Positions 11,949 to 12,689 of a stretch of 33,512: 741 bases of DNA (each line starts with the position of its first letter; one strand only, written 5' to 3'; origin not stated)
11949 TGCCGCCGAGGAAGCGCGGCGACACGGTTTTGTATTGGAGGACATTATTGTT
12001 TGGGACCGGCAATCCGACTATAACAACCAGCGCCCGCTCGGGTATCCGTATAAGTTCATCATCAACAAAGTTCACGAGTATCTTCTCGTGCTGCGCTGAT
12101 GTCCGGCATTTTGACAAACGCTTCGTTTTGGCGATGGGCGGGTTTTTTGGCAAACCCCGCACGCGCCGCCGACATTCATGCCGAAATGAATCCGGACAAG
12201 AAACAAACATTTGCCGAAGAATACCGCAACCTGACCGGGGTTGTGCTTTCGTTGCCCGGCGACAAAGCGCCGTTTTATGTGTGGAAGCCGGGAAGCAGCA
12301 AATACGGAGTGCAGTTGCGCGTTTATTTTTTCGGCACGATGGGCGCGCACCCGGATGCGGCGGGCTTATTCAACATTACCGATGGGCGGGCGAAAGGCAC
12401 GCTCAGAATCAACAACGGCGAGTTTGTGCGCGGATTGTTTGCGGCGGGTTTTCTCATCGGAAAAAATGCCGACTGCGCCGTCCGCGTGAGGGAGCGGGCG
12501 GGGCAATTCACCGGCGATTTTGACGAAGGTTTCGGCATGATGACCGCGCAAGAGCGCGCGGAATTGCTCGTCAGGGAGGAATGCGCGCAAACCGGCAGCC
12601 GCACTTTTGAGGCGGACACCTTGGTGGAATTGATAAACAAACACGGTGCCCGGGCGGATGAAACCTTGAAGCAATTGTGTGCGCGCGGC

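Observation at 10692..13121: Three-gene translationally coupled cassette: MT-A70 methyltransferase, permuted SPPY methyltransferase, HNH nuclease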

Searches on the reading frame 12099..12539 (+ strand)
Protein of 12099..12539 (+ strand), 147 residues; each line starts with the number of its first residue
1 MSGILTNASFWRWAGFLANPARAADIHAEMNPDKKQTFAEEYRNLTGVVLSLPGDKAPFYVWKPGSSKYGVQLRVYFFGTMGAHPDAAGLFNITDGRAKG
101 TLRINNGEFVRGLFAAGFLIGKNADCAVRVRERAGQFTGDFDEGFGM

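Call 30: search_protein_representatives(protein=window:12099-12539:+)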
Query: 147 residues. Proteins with E-value up to 0.001 (for the whole library): 82; up to 1e-10: 27; up to 1e-30: 6. The best 82 are listed.
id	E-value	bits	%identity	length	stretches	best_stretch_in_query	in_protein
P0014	1.5e-38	148.5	54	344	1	8-146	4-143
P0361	5.5e-38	146.7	49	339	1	7-147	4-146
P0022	1.7e-36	141.8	51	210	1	8-147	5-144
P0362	2.2e-36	141.5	49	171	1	7-145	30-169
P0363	2.1e-34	135.0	49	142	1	7-146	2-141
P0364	6.3e-33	130.2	48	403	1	5-146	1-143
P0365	1.7e-29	119.1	45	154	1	7-134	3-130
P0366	1.0e-28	116.6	42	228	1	7-145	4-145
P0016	9.6e-27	110.2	45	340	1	10-146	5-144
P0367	4.2e-23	98.3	46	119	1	30-146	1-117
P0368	4.9e-22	94.9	44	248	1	33-145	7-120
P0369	5.7e-20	88.2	36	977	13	13-52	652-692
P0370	2.8e-16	76.2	39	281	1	13-131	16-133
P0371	1.1e-14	71.0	36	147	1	11-124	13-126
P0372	3.5e-14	69.4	37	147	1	10-132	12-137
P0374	1.1e-13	67.7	39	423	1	12-122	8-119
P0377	6.1e-13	65.4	32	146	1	6-146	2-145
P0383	4.8e-11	59.2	35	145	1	10-145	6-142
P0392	3.7e-09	53.1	36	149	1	6-146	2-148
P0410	7.2e-07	45.6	34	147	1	14-135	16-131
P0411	8.1e-07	45.5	33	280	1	6-131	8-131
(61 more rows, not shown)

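Call 41: search_solved_structures(query=A3, max_evalue=10, show_alignments=3)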
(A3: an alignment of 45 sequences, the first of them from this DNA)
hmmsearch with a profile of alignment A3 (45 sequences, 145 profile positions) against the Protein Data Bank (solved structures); distinct sequences matched with E-value up to 10: 1.
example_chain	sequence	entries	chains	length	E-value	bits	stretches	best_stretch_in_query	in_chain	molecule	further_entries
7qfi_A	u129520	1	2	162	0.54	13.6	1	63-122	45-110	SlpX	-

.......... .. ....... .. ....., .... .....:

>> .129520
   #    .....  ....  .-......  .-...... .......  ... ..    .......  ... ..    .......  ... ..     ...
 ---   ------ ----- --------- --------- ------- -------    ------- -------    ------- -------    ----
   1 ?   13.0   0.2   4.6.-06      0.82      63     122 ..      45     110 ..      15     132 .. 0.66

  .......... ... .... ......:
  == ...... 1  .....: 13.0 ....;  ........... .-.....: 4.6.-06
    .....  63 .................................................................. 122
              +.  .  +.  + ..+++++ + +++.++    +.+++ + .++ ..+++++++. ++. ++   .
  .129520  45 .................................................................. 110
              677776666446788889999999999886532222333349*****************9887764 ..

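Call 45: search_protein_families(library=pfam, proteins=[P0411, P0364, P0374], max_evalue=0.05)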
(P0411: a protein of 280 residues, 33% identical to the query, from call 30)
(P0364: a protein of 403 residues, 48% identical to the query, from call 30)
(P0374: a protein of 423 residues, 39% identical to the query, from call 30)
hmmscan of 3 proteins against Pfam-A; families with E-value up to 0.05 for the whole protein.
P0411 (280 aa): 1 family
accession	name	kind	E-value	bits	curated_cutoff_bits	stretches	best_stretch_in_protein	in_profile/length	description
PF13020.12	NOV_C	-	1.5e-19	70.3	22.1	1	153-249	1-89/91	Protein NO VEIN, C-terminal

P0364 (403 aa): 1 family
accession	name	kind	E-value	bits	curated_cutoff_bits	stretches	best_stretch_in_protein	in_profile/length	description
PF13391.12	HNH_2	-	1.1e-12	48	21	1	297-348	1-65/66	HNH endonuclease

P0374 (423 aa): 1 family
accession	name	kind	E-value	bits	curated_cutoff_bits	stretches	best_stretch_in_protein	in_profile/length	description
PF13391.12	HNH_2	-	9.8e-07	29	21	1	312-365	1-65/66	HNH endonuclease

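Call 49: predict_structure(alignment_id=A3)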
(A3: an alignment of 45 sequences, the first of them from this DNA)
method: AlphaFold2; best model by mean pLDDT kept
length: 147 residues; sequences in the alignment: 45
mean_pLDDT: 96.8   pTM: 0.91
mean pLDDT of the five models: 96.8, 96.8, 96.4, 96.4, 96.3
residues with pLDDT >= 90: 144; 70-90: 1; 50-70: 2; < 50: 0
segments of 3 or more residues with pLDDT < 50: none
pLDDT, mean of each block of 10 residues (from residue 1): 88 98 98 98 98 98 95 98 95 96 98 98 98 98 98
secondary structure, 60 per line:
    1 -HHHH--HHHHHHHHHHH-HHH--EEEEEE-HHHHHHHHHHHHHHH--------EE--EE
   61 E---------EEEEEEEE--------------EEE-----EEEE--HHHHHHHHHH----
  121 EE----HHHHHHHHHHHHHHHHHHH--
elements in order: H2-5 H8-18 E25-30 H32-46 E59-61 E71-78 E93-95 E101-104 H107-116 H127-145

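Call 52: fold_search(model_id=the predicted structure, library=pdb)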
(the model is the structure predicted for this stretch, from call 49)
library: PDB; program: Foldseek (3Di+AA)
matches with E <= 10: 224; with E <= 0.001: 0
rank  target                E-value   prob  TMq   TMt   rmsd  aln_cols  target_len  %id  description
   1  7z3s                  6.4e-03  0.75  0.31  0.18  11.9       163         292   11  CRYSTAL STRUCTURE of PheF from Geobacillus stearothermophilus (released 2023-01-11)
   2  8ih7_B                2.6e-02  0.44  0.30  0.17  12.7       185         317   12  AmnG-AmnH complex (released 2024-02-28)
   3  4lrt_B                3.0e-02  0.41  0.28  0.18  11.4       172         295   12  Crystal and solution structures of the bifunctional enzyme (Aldolase/Aldehyde dehydrogenase) from Thermomonospora curv (released 2013-09-04)
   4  3fd2_A                3.3e-02  0.63  0.32  0.17   8.9       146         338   13  Crystal structure of mMsoI/DNA complex with calcium (released 2009-06-30)
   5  1nvm_F                4.0e-02  0.28  0.28  0.16  13.3       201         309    8  Crystal structure of a bifunctional aldolase-dehydrogenase : sequestering a reactive and volatile intermediate (released 2003-06-17)
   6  1nvm_H                4.2e-02  0.23  0.27  0.15  13.7       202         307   12  Crystal structure of a bifunctional aldolase-dehydrogenase : sequestering a reactive and volatile intermediate (released 2003-06-17)
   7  4lrt_D                4.5e-02  0.23  0.25  0.16  11.7       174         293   14  Crystal and solution structures of the bifunctional enzyme (Aldolase/Aldehyde dehydrogenase) from Thermomonospora curv (released 2013-09-04)
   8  1nvm_B                5.1e-02  0.41  0.30  0.17  11.1       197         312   12  Crystal structure of a bifunctional aldolase-dehydrogenase : sequestering a reactive and volatile intermediate (released 2003-06-17)
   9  8ih7_D                6.8e-02  0.21  0.28  0.17  12.5       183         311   11  AmnG-AmnH complex (released 2024-02-28)
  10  1nvm_D                8.1e-02  0.14  0.24  0.14  13.8       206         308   11  Crystal structure of a bifunctional aldolase-dehydrogenase : sequestering a reactive and volatile intermediate (released 2003-06-17)
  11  4lrs_B                8.6e-02  0.30  0.30  0.18  11.2       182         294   16  Crystal and solution structures of the bifunctional enzyme (Aldolase/Aldehyde dehydrogenase) from Thermomonospora curv (released 2013-09-04)
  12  4jn6_B                1.1e-01  0.16  0.27  0.16  11.6       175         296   10  Crystal Structure of the Aldolase-Dehydrogenase Complex from Mycobacterium tuberculosis HRv37 (released 2013-05-08)
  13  3lw9_B                1.3e-01  0.15  0.22  0.21  12.6       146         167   11  Structure of a Cytoplasmic Domain of Salmonella InvA (released 2010-05-26)
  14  3mxa_A                1.5e-01  0.44  0.35  0.20   8.8       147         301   12  Molecular basis of engineered meganuclease targeting of the endogenous human RAG1 locus (released 2010-10-06)
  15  7awa                  1.7e-01  0.10  0.20  0.12  12.7       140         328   11  SctV (SsaV) cytoplasmic domain (released 2021-04-14)
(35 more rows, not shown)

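Call 59: fold_search(model_id=the predicted structure, library=viral)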
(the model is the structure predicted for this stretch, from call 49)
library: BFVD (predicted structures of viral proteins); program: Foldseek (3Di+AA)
matches with E <= 10: 177; with E <= 0.001: 0
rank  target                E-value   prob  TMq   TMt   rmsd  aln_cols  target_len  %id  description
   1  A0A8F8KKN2            3.1e-01  0.13  0.28  0.16  10.5       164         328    7  Homing endonuclease LAGLIDADG [Clandestinovirus]
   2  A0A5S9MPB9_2          3.7e-01  0.16  0.32  0.07   7.9       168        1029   14  DNA polymerase (Fragment) [Pandoravirus hades]
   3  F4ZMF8                4.4e-01  0.25  0.35  0.15   8.9       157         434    9  DNA-directed RNA polymerase (Fragment) [Emiliania huxleyi virus V2]
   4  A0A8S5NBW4            5.3e-01  0.08  0.21  0.11  15.5       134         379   11  Major head protein [Siphoviridae sp. ctdLA8]
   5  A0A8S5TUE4            7.6e-01  0.11  0.20  0.08  14.1        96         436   14  Head protein [Podoviridae sp. ctjev1]
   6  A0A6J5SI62            7.6e-01  0.04  0.19  0.08  16.3       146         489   10  Phage capsid-like C-terminal domain-containing protein [uncultured Caudovirales phage]
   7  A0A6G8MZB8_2          9.6e-01  0.15  0.31  0.06   4.6       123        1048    9  DNA-directed RNA polymerase [Cedratvirus kamchatka]
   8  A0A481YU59            9.6e-01  0.06  0.25  0.16  16.4       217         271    5  Intein splicing domain protein [Marseillevirus LCMAC101]
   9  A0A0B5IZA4            1.3e+00  0.08  0.30  0.10   7.4       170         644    8  DNA-directed DNA polymerase [Pandoravirus inopinatum]
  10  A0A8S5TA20            1.3e+00  0.07  0.20  0.09  15.5       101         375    7  Major capsid protein [Siphoviridae sp. ctwDi18]
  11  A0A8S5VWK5            1.4e+00  0.16  0.37  0.07  12.4       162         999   11  (no name in the UniProt tables at hand)
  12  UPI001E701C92         1.4e+00  0.14  0.36  0.09   6.6       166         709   11  (no name look-up for this kind of identifier)
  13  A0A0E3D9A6            1.4e+00  0.06  0.22  0.11  22.1       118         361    9  Uncharacterized protein [Bacillus phage BCP8-2]
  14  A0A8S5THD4            1.4e+00  0.05  0.16  0.21  14.7        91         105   10  Uncharacterized protein [Siphoviridae sp. ctuBK6]
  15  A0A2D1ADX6            1.4e+00  0.05  0.16  0.03  11.0        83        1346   18  Minor tail protein [Rhodococcus phage Trina]
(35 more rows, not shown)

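Call 64: find_related_loci(query=A4, collection=metagenome_contigs, flank=4000)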
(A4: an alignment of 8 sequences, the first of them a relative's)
Query A4 (147 aa) in metagenome_contigs; peptide patterns used: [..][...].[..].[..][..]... (x = any residue, [..] = any of these).
215 stretches matched a pattern, but none encodes a relative of the query by tblastn (E <= 1e-3).

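Call 65: find_encoding_contigs(protein=P0377, flank=4000, max_places=3)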
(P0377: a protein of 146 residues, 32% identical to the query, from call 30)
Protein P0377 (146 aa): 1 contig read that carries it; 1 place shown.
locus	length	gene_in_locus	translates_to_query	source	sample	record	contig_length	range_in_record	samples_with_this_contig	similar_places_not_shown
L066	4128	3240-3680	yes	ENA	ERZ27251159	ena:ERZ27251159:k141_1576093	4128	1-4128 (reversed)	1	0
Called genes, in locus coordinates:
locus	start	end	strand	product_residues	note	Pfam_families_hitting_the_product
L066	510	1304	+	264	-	PF01381:HTH_3, PF12844:HTH_19, PF13560:HTH_31 (weak), PF00717:Peptidase_S24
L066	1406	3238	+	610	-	PF02086:MethyltransfD12, PF03602:Cons_hypoth95 (faint), PF01555:N6_N4_Mtase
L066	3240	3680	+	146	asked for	-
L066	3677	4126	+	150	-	?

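Call 66: find_encoding_contigs(protein=P0410, flank=4000, max_places=3)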
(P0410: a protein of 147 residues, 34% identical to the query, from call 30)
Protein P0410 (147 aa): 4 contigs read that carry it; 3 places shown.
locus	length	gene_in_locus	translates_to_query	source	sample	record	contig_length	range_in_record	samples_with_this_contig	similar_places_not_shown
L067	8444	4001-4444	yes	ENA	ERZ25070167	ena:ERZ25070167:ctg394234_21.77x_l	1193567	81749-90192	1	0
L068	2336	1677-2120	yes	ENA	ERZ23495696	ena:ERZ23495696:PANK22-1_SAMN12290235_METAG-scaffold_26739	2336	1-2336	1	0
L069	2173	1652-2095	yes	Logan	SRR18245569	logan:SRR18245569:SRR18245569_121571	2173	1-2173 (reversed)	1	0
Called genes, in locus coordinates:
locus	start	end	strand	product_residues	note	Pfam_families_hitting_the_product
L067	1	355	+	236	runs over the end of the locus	-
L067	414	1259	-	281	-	PF23023:Anti-Pycsar_Apyc1, PF00753:Lactamase_B (weak), PF12706:Lactamase_B_2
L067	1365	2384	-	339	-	PF00389:2-Hacid_dh, PF02826:2-Hacid_dh_C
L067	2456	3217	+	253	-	PF05063:MT-A70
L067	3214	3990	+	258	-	PF01555:N6_N4_Mtase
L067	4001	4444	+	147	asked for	-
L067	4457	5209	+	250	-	PF07505:DUF5131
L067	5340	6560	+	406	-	PF02463:SMC_N (faint), PF11398:DUF2813 (faint), PF13175:AAA_15 (weak), PF13476:AAA_23 (weak), PF13304:AAA_21, PF13175:AAA_15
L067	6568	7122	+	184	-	PF14103:DUF4276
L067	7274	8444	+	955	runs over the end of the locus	PF01411:tRNA-synt_2c, PF07973:tRNA_SAD, PF02272:DHHA1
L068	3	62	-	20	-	?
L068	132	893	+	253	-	PF05063:MT-A70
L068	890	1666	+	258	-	PF01555:N6_N4_Mtase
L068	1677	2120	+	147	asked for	-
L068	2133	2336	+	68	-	?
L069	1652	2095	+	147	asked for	-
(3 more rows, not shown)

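Call 75: search_protein_families(library=pfam, alignment_id=A3, max_evalue=1)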
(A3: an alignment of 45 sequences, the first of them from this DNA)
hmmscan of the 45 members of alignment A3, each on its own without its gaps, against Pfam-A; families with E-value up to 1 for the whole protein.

A. member 1, seq(147 aa): 0 families

B. families by the number of members that match (of 45 scanned): 6 families
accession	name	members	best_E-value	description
PF19760.4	DUF6247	4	0.017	Family of unknown function (DUF6247)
PF03992.22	ABM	1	0.005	Antibiotic biosynthesis monooxygenase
PF14088.11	DUF4268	1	0.091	Domain of unknown function (DUF4268)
PF22737.1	NNH6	1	0.15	NACHT N-terminal Helical domain 6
PF18093.7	Trm5_N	1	0.18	tRNA methyltransferase 5 N-terminal domain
PF21444.2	CofB_pilin_dom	1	0.21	CofB, pilin domain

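Call 76: search_protein_families(library=padloc, alignment_id=A3, max_evalue=0.1)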
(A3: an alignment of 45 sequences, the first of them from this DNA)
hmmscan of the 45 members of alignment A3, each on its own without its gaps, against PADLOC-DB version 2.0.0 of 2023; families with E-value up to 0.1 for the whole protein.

A. member 1, seq(147 aa): 0 families

B. families by the number of members that match (of 45 scanned): 2 families
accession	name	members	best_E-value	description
PDLC02849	DpdE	1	0.017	DpdE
PDLC04613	PDC-M38B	1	0.024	-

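Call 86: search_protein_families(library=ncbifam, proteins=[P0371, P0377, P0410], max_evalue=0.1)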
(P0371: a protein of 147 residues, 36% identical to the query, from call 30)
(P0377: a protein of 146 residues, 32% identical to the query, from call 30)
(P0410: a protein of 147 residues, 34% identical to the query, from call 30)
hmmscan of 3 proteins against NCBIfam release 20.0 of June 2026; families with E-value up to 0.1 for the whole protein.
P0371 (147 aa): 0 families

P0377 (146 aa): 1 family
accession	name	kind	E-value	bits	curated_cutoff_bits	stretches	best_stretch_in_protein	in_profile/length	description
NF011484.0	PRK14894.1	equivalog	0.098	10.8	1050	0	55-87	197-232/539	glycine--tRNA ligase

P0410 (147 aa): 0 families

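Call 91: find_encoding_contigs(protein=P0392, flank=5000, max_places=3)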
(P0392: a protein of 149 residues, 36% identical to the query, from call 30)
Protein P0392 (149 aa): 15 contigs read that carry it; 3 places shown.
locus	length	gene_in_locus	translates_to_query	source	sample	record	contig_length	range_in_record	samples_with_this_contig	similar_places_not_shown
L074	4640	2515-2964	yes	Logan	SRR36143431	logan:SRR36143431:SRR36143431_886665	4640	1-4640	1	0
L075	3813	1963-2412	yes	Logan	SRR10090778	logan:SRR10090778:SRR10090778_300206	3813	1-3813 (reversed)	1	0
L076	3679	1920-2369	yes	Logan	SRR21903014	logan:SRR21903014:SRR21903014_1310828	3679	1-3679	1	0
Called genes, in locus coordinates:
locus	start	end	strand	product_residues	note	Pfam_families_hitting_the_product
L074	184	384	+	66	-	-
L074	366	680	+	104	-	PF12844:HTH_19, PF13560:HTH_31, PF01381:HTH_3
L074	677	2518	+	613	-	PF02086:MethyltransfD12, PF03602:Cons_hypoth95 (faint), PF01555:N6_N4_Mtase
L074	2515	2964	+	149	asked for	-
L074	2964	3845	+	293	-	-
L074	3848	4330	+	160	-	-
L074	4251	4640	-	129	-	?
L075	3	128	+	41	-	?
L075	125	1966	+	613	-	PF02086:MethyltransfD12, PF03602:Cons_hypoth95 (faint), PF01555:N6_N4_Mtase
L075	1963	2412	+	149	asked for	-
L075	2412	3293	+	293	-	-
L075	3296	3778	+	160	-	-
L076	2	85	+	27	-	?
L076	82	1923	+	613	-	PF02086:MethyltransfD12, PF03602:Cons_hypoth95 (faint), PF01555:N6_N4_Mtase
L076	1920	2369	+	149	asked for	-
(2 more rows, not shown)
